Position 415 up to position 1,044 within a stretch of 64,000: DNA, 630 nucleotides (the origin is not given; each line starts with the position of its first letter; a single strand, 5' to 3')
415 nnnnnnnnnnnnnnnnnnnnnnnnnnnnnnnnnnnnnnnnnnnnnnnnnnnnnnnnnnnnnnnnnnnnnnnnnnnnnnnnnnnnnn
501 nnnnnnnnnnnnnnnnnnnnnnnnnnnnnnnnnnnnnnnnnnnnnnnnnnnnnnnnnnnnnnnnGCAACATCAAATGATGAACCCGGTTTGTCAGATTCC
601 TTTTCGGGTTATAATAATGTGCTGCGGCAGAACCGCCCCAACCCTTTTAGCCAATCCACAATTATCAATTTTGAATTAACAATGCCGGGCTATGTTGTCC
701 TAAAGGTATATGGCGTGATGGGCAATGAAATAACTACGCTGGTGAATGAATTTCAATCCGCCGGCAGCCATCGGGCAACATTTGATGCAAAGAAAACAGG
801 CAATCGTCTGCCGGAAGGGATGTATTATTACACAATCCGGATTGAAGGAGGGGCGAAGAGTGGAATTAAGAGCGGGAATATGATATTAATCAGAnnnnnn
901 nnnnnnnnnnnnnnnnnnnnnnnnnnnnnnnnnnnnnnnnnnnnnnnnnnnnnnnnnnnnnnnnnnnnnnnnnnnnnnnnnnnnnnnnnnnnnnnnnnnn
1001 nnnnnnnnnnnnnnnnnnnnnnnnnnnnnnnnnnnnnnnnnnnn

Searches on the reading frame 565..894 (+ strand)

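Call 82: search_protein_families(library=pfam, alignment_id=A6, max_evalue=0.01)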
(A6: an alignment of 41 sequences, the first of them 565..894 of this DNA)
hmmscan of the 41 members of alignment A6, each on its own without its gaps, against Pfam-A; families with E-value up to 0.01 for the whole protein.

A. member 1, window:565-894:+ (110 aa): 3 families
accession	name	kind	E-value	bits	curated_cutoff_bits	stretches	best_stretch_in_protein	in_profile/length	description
PF13860.13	FlgD_ig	-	3.6e-05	24.1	27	1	31-91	9-73/79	FlgD Ig-like domain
PF13585.12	CHU_C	-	4e-05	24.1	27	1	32-99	19-78/86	CHU_C Type IX secretion signal domain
PF18962.6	Por_Secre_tail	-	0.0058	17.3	27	1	25-97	3-68/75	Secretion system C-terminal sorting domain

B. families by the number of members that match (of 41 scanned): 40 families (the first 25 are shown)
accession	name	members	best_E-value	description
PF13860.13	FlgD_ig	4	3.1e-10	FlgD Ig-like domain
PF18962.6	Por_Secre_tail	4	5.6e-07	Secretion system C-terminal sorting domain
PF02518.31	HATPase_c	2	3.1e-29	Histidine kinase-, DNA gyrase B-, and HSP90-like ATPase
PF01401.24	Peptidase_M2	2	2.1e-20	Angiotensin-converting enzyme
PF00639.27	Rotamase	2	2.2e-09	PPIC-type PPIASE domain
PF14501.12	HATPase_c_5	2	4.9e-06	GHKL domain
PF13145.12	Rotamase_2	2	2.3e-05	PPIC-type PPIASE domain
PF13585.12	CHU_C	2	4e-05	CHU_C Type IX secretion signal domain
PF13581.12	HATPase_c_2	2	8.6e-05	Histidine kinase-like ATPase domain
PF02785.25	Biotin_carb_C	1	6.6e-40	Biotin carboxylase C-terminal domain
PF02542.21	YgbB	1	3.6e-32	YgbB family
PF01923.23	Cob_adeno_trans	1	2.8e-30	Cobalamin adenosyltransferase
PF17676.7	Peptidase_S66C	1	3.3e-27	LD-carboxypeptidase C-terminal domain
PF09285.17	Elong-fact-P_C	1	6.4e-27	Elongation factor P, C-terminal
PF21948.1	LplA-B_cat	1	1.6e-22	Lipoyl protein ligase A/B catalytic domain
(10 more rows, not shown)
